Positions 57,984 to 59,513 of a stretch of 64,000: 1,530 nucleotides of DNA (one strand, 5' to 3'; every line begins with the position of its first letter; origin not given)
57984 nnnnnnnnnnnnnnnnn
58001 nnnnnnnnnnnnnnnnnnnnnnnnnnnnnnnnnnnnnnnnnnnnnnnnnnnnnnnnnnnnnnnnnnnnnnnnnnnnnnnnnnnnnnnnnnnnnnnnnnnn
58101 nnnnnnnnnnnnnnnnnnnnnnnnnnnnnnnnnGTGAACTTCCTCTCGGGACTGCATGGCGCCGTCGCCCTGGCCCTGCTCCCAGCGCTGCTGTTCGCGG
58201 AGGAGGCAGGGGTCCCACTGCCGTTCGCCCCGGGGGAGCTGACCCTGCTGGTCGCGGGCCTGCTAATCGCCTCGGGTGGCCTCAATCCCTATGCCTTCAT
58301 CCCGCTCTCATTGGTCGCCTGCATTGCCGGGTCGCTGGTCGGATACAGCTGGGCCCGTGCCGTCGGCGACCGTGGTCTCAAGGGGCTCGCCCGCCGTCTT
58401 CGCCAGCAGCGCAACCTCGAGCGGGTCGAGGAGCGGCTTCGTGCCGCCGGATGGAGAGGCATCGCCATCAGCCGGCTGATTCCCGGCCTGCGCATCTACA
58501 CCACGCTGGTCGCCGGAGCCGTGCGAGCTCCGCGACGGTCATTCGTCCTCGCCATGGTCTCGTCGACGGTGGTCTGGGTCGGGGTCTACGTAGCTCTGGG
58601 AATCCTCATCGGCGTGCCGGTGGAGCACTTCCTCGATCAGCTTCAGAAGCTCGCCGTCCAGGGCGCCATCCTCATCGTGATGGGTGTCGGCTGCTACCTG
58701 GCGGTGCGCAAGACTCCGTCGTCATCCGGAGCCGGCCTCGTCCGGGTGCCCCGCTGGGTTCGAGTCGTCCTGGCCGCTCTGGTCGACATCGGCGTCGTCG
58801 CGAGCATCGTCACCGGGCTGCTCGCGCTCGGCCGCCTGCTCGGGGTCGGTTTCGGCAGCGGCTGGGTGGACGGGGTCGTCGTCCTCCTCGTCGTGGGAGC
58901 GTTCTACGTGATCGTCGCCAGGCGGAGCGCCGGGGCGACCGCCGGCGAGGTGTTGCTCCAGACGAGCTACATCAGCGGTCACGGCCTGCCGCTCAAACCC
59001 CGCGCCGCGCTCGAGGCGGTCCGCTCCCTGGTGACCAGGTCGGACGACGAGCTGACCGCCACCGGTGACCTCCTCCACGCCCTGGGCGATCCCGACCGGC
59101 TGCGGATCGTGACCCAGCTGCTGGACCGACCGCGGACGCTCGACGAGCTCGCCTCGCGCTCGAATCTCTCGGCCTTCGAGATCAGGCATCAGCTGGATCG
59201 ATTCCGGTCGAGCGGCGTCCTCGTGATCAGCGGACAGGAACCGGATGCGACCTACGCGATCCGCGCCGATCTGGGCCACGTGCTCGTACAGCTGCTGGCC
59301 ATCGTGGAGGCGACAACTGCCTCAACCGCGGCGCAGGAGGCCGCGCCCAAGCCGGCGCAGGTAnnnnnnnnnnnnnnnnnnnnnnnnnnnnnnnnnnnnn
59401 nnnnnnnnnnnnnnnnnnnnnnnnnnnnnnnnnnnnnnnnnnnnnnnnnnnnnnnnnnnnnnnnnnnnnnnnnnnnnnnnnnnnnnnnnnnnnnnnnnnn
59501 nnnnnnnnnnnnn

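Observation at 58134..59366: DedA membrane domain fused to a C-terminal ArsR/SmtB winged-HTH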

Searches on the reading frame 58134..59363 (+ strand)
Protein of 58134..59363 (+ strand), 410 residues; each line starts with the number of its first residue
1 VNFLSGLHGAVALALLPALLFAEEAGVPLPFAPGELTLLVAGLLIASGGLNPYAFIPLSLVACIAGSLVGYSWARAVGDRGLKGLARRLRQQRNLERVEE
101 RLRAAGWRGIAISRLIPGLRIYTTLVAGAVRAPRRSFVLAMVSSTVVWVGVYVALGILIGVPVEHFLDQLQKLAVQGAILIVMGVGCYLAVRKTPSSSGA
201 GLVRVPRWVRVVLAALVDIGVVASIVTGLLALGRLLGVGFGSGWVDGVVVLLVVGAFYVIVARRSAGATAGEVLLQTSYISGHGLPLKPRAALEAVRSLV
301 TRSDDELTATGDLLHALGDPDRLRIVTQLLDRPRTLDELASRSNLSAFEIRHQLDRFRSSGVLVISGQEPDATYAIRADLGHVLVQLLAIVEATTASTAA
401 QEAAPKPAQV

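Call 4: search_protein_families(library=pfam, proteins=[window:58134-59363:+], max_evalue=10)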
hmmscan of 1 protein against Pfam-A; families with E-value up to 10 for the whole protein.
window:58134-59363:+ (410 aa): 7 families
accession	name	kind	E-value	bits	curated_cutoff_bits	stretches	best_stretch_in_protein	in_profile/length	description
PF09335.16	VTT_dom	-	8e-18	65.5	33.9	1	33-157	2-122/123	VTT domain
PF01022.26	HTH_5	-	0.00031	21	22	1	319-361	1-43/47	Bacterial regulatory protein, arsR family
PF24033.1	DUF7342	-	0.00099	19.5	31.6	1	321-377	5-61/150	Family of unknown function (DUF7342)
PF06271.18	RDD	-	0.0015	19.3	24.1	1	207-299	4-100/137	RDD family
PF12840.13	HTH_20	-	0.0028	18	27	1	317-363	1-48/51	Helix-turn-helix domain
PF17782.7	DprA_WH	-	0.0037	17.7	22.9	1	319-354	11-46/61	DprA winged helix domain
PF16365.12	EutK_C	-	2.6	8.5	27.5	0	332-362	13-43/52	Ethanolamine utilization protein EutK C-terminus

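Call 5: search_protein_families(library=ncbifam, proteins=[window:58134-59363:+], max_evalue=10)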
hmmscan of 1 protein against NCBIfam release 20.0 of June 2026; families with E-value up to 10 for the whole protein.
window:58134-59363:+ (410 aa): 9 families
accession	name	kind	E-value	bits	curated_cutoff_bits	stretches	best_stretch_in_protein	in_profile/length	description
NF008102.0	PRK10847.1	equivalog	1.5e-16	60.8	236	1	9-192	26-209/219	DedA family protein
NF052605.1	UndecprPTUptAStph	equivalog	8.8e-09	35.6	300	1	29-185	27-188/197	undecaprenyl phosphate transporter UptA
NF047906.1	CdPbTransRegCmtR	equivalog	5.7e-07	29.4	150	1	306-399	7-101/104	Cd(II)/Pb(II)-sensing metalloregulatory transcriptional regulator CmtR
NF033788.1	HTH_metalloreg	subfamily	4.1e-06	26.5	55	1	312-363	3-55/77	metalloregulator ArsR/SmtB family transcription factor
NF052604.1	UndecprPTUtpABac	equivalog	3.4e-05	24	250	1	29-193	26-191/198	undecaprenyl phosphate transporter UptA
NF045707.1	Dbac_1936_reg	equivalog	0.0021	18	115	1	305-376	2-73/99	ArsR/SmtB-type metalloregulator TsoR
NF041413.1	ArsR_Rv2640c_fam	equivalog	0.0038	17.6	155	1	314-368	36-93/118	Rv2640c family ArsR-like transcriptional regulator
NF033789.1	repress_SdpR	subfamily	0.036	14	100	1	314-369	2-57/79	autorepressor SdpR family transcription factor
NF040642.1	sulf_sens_BigR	equivalog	0.17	12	155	1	310-381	10-81/95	sulfite-sensing transcriptional repressor BigR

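Call 6: find_homologous_proteins(query=window:58134-59363:+)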
Query window:58134-59363:+ (410 aa): 474 proteins with E <= 0.001 among 8000 candidates; the best 120 are listed.
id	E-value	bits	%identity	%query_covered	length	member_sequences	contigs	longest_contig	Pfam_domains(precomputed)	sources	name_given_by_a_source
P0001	1.3e-248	843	99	100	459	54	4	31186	PF09335.17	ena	-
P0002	2.3e-232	789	93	96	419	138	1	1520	PF01022.27,PF09335.17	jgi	jgi:membrane-associated protein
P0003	2.6e-228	776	88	100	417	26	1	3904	PF09335.17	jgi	jgi:membrane protein DedA with SNARE-associated domain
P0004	1.3e-226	770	88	100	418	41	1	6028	PF09335.17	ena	-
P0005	9.5e-226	767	89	97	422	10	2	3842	PF09335.17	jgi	jgi:membrane-associated protein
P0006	2.5e-220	750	87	100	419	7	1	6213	PF09335.17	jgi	jgi:membrane-associated protein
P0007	6.7e-219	745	88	96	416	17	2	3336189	PF09335.17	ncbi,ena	ncbi:MAG: VTT domain-containing protein [Candidatus Dormiibacterota bacterium]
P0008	3.0e-217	739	86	100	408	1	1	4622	PF09335.17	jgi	jgi:membrane-associated protein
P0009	3.1e-217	739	86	100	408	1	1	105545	PF09335.17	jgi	jgi:membrane-associated protein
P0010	5.2e-216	735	87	100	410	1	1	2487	PF09335.17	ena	-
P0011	7.9e-216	735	86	100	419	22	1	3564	PF09335.17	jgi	-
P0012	4.0e-213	726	85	97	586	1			PF09335.17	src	-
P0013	1.3e-208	711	83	99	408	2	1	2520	PF01022.27,PF09335.17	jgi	jgi:membrane-associated protein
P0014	1.1e-205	701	84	96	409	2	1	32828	PF09335.17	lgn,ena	-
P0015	1.4e-205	701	83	98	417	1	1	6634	PF01022.27,PF09335.17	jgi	jgi:membrane-associated protein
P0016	3.0e-204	697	81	99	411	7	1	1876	PF09335.17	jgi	jgi:membrane-associated protein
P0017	2.5e-203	694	80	100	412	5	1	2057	PF01022.27,PF09335.17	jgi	jgi:membrane protein DedA with SNARE-associated domain/DNA-binding transcriptional ArsR family regul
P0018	1.0e-202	692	81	100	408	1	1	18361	PF01022.27,PF09335.17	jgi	jgi:membrane-associated protein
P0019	1.1e-202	691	80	100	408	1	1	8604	PF09335.17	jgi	jgi:membrane protein DedA with SNARE-associated domain/DNA-binding transcriptional ArsR family regul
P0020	2.7e-202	690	80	99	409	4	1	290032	PF01022.27,PF09335.17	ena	-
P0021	6.7e-202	689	80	100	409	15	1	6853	PF01022.27,PF09335.17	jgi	jgi:membrane-associated protein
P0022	1.7e-201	688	80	99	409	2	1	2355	PF01022.27,PF09335.17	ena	-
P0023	5.3e-201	686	83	98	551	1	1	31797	PF01022.27,PF09335.17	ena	-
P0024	2.2e-200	684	80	100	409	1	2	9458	PF01022.27,PF09335.17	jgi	jgi:membrane protein DedA with SNARE-associated domain/DNA-binding transcriptional ArsR family regul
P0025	3.1e-199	680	80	100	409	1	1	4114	PF01022.27,PF09335.17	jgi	jgi:membrane protein DedA with SNARE-associated domain/DNA-binding transcriptional ArsR family regul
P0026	3.8e-199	680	79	100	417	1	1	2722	PF09335.17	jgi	-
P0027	1.6e-198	678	79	100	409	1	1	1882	PF01022.27,PF09335.17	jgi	jgi:membrane-associated protein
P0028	6.7e-198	676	80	96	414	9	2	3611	PF09335.17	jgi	-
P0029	1.3e-197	675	80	97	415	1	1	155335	PF01022.27,PF09335.17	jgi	jgi:membrane-associated protein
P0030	1.5e-196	671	79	98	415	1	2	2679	PF12840.14,PF01022.27,PF24033.2,PF09335.17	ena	-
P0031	3.1e-196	670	78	100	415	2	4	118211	PF09335.17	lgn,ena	-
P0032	3.7e-196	670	80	97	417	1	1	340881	PF12840.14,PF01022.27,PF09335.17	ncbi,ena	-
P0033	4.2e-196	670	78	98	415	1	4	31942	PF12840.14,PF01022.27,PF24033.2,PF09335.17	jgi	jgi:membrane-associated protein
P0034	3.5e-195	667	78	100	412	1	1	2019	PF12840.14,PF01022.27,PF09335.17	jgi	-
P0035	8.7e-195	665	89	88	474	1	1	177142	PF09335.17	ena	-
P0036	3.5e-193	660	77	100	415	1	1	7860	PF01022.27,PF09335.17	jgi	jgi:membrane-associated protein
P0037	1.8e-192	658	79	96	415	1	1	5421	PF12840.14,PF01022.27,PF09335.17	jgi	jgi:membrane-associated protein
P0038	8.1e-192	656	76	100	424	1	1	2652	PF09335.17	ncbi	-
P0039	2.0e-189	648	86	86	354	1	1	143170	PF09335.17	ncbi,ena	-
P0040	5.3e-189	646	78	92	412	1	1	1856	PF09335.17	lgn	-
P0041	1.1e-188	645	77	98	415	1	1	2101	PF09335.17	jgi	jgi:membrane-associated protein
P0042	1.6e-187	642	77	100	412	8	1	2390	PF09335.17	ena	-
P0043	1.4e-185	635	74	100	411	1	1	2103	PF01022.27,PF09335.17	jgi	jgi:membrane-associated protein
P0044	1.6e-185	635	76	99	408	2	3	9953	PF09335.17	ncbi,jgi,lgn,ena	-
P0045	8.0e-184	629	77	92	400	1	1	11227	PF01022.27,PF09335.17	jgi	jgi:membrane-associated protein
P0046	1.2e-183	629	73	99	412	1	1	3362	PF09335.17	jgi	jgi:membrane-associated protein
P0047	1.3e-183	629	73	99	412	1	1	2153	PF09335.17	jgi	jgi:membrane-associated protein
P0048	7.4e-183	626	75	98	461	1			PF09335.17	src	-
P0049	8.8e-183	626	74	99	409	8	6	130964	PF09335.17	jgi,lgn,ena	jgi:membrane-associated protein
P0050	3.7e-182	624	73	99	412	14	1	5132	PF09335.17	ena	-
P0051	4.1e-182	624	71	100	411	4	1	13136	PF01022.27,PF09335.17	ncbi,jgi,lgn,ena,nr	ncbi:MAG TPA: VTT domain-containing protein [Candidatus Acidoferrales bacterium]|nr:VTT domain-conta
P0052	5.0e-182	623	73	97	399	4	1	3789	PF09335.17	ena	-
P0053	8.8e-181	619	73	100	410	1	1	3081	PF09335.17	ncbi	-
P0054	1.1e-180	619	73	99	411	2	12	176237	PF09335.17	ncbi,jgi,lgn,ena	ncbi:MAG: VTT domain-containing protein [Candidatus Dormibacteria bacterium]|jgi:membrane-associated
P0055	4.8e-180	617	73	99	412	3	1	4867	PF09335.17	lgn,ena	-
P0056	5.4e-180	617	71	100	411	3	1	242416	PF01022.27,PF09335.17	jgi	jgi:membrane-associated protein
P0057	8.6e-180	616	71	99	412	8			PF01022.27,PF09335.17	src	-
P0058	1.5e-179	615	71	99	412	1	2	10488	PF01022.27,PF09335.17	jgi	jgi:membrane protein DedA with SNARE-associated domain/predicted transcriptional regulator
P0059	8.7e-179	613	71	98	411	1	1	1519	PF09335.17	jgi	jgi:membrane protein DedA with SNARE-associated domain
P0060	1.9e-178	612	74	98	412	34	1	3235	PF09335.17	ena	-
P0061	4.0e-178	611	74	98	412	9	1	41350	PF09335.17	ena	-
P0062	5.3e-178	610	74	98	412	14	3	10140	PF09335.17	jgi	jgi:membrane-associated protein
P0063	2.2e-172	592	70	98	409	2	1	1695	PF12840.14,PF01022.27,PF09335.17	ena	-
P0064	8.7e-172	590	70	95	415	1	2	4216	PF09335.17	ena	-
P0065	1.4e-171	589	70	95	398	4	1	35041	PF12840.14,PF01022.27,PF09335.17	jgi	jgi:membrane protein DedA with SNARE-associated domain/DNA-binding transcriptional ArsR family regul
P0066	1.6e-171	589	70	96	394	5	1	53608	PF12840.14,PF01022.27,PF09335.17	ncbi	ncbi:MAG: VTT domain-containing protein [Candidatus Dormibacteria bacterium]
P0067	2.0e-171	589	70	95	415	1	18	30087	PF09335.17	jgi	jgi:membrane protein DedA with SNARE-associated domain/DNA-binding transcriptional ArsR family regul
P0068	2.0e-171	589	70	95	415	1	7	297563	PF09335.17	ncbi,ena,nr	ncbi:MAG: VTT domain-containing protein [Candidatus Dormibacteria bacterium]|nr:hypothetical protein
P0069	2.5e-171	588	70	96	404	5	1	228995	PF09335.17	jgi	jgi:membrane protein DedA with SNARE-associated domain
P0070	3.5e-171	588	70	95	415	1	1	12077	PF12840.14,PF01022.27,PF09335.17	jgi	-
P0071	5.3e-171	587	70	95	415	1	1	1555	PF09335.17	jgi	-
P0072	3.2e-170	585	71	98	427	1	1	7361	PF09335.17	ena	-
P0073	3.4e-170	585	70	95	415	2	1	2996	PF12840.14,PF01022.27,PF09335.17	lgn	-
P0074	5.0e-170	584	69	95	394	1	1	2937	PF01022.27,PF09335.17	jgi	-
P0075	5.7e-170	584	69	99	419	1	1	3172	PF12840.14,PF01022.27,PF09335.17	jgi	jgi:membrane-associated protein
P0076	6.1e-170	584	69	96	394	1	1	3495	PF01022.27,PF09335.17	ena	-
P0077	6.2e-170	584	71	95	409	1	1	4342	PF12840.14,PF09335.17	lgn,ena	-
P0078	2.1e-169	582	69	95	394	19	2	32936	PF01022.27,PF09335.17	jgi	-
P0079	4.4e-169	581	69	95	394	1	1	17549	PF01022.27,PF09335.17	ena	-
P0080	3.1e-168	578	69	95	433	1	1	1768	PF09335.17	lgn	-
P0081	1.9e-167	575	69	95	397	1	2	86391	PF12840.14,PF09335.17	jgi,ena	jgi:membrane-associated protein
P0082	2.9e-167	575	69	96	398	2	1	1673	PF12840.14,PF09335.17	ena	-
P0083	4.0e-166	571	67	96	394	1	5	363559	PF12840.14,PF01022.27,PF09335.17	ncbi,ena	-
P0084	5.8e-166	571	69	95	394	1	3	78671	PF01022.27,PF09335.17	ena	-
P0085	8.6e-166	570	67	96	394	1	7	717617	PF12840.14,PF01022.27,PF09335.17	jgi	jgi:membrane protein DedA with SNARE-associated domain/DNA-binding transcriptional ArsR family regul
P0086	1.7e-165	569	69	95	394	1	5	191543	PF01022.27,PF09335.17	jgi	jgi:membrane protein DedA with SNARE-associated domain/DNA-binding transcriptional ArsR family regul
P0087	4.2e-165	568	69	95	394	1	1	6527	PF01022.27,PF09335.17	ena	-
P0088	9.9e-164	563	69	93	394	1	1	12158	PF09335.17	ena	-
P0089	3.1e-163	562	69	93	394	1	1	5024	PF09335.17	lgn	-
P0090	6.4e-163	561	67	95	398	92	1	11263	PF12840.14,PF01022.27,PF09335.17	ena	-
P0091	5.0e-162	558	67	95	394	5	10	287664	PF09335.17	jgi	jgi:membrane protein DedA with SNARE-associated domain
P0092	9.5e-162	557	66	96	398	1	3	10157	PF01022.27,PF09335.17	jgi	jgi:membrane protein DedA with SNARE-associated domain/DNA-binding transcriptional ArsR family regul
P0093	1.7e-161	556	69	93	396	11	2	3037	PF09335.17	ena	-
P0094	7.7e-161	554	66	95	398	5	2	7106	PF09335.17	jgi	jgi:membrane protein DedA with SNARE-associated domain/DNA-binding transcriptional ArsR family regul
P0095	8.0e-161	554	67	95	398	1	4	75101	PF24033.2,PF09335.17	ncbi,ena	-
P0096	3.5e-160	552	65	97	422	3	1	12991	PF09335.17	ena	-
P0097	4.8e-160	551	66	98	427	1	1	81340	PF09335.17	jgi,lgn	jgi:membrane-associated protein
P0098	1.7e-159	549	67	95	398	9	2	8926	PF12840.14,PF01022.27,PF09335.17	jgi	jgi:membrane-associated protein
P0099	2.4e-159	549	66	95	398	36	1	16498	PF09335.17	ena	-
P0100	4.8e-159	548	65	95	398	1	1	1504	PF09335.17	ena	-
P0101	1.5e-158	546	65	95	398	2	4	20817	PF09335.17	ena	-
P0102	3.7e-158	545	65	98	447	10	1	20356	PF09335.17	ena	-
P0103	8.6e-157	540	65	95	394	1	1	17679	PF12840.14,PF09335.17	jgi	jgi:membrane-associated protein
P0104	2.0e-156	539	63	95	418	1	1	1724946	PF01022.27,PF09335.17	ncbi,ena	-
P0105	2.8e-156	539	63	95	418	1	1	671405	PF01022.27,PF09335.17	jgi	jgi:membrane-associated protein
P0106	1.3e-155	537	64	95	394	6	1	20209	PF12840.14,PF09335.17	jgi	jgi:membrane-associated protein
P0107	1.6e-155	536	80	79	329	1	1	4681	PF09335.17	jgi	jgi:membrane-associated protein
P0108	1.8e-155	536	64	93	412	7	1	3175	PF09335.17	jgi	jgi:membrane protein DedA with SNARE-associated domain/DNA-binding transcriptional ArsR family regul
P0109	3.8e-155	535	65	97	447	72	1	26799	PF09335.17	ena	-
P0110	1.9e-154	533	64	95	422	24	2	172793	PF09335.17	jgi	jgi:membrane protein DedA with SNARE-associated domain/predicted transcriptional regulator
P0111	8.9e-154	530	62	99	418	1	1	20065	PF12840.14,PF01022.27,PF09335.17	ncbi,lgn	-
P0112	2.2e-153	529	62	99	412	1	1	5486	PF09335.17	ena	-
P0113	2.8e-153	529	61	100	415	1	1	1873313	PF09335.17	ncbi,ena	-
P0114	3.4e-153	529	63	95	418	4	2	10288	PF12840.14,PF01022.27,PF09335.17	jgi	-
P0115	3.6e-153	528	61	100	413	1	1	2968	PF12840.14,PF09335.17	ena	-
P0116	9.5e-153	527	60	99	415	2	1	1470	PF09335.17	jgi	jgi:membrane-associated protein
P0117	1.8e-152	526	63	95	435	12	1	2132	PF12840.14,PF09335.17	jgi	jgi:membrane-associated protein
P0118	6.9e-152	524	61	99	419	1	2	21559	PF12840.14,PF01022.27,PF09335.17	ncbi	ncbi:MAG: VTT domain-containing protein [Candidatus Dormibacteria bacterium]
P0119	7.0e-151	521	60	100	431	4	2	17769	PF09335.17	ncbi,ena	ncbi:MAG TPA: VTT domain-containing protein [Candidatus Dormibacteraeota bacterium]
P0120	8.9e-151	521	63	95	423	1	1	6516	PF12840.14,PF09335.17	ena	-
